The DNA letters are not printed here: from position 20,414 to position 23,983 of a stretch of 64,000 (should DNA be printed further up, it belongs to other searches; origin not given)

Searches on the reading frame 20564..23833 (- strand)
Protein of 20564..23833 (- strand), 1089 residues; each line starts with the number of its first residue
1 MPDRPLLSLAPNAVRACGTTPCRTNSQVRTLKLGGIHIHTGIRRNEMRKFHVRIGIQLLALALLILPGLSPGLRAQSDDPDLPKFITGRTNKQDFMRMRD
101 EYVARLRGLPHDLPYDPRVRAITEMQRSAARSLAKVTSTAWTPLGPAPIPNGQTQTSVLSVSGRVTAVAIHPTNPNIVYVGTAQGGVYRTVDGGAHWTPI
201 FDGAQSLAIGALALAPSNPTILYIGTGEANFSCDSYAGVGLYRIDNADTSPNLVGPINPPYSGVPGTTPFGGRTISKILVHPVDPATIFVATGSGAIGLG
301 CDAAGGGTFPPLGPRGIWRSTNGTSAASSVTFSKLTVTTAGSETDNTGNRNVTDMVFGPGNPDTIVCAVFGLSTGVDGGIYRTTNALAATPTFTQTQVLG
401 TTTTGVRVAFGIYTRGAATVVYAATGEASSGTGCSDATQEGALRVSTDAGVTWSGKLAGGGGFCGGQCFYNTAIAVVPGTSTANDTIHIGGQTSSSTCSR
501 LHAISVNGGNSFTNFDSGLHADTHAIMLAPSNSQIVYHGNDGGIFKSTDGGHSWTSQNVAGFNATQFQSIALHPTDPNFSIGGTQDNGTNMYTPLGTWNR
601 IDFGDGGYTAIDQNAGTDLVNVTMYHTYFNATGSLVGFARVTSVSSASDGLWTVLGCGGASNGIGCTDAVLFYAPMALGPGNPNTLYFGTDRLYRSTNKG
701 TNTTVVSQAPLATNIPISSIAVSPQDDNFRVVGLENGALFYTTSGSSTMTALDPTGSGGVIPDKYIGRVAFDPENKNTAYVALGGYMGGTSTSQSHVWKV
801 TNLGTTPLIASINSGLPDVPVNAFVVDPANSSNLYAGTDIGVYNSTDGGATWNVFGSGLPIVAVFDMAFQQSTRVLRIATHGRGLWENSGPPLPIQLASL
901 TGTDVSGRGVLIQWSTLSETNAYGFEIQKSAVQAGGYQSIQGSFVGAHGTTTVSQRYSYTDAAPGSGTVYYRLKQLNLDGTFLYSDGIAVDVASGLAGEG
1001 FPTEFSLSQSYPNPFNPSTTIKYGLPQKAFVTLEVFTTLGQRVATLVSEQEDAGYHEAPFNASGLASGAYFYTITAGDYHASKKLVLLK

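Call 7: search_protein_families(library=pfam, proteins=[window:20564-23833:-], max_evalue=0.001)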
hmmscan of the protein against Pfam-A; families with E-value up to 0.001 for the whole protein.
window:20564-23833:- (1089 aa): 2 families
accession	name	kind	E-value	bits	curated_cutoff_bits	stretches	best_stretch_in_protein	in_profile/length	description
PF15902.12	Sortilin-Vps10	-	5.4e-14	52.3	33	1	504-584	5-87/446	Sortilin, neurotensin receptor 3,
PF18962.6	Por_Secre_tail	-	1.5e-08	35.2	27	1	1011-1086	2-74/75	Secretion system C-terminal sorting domain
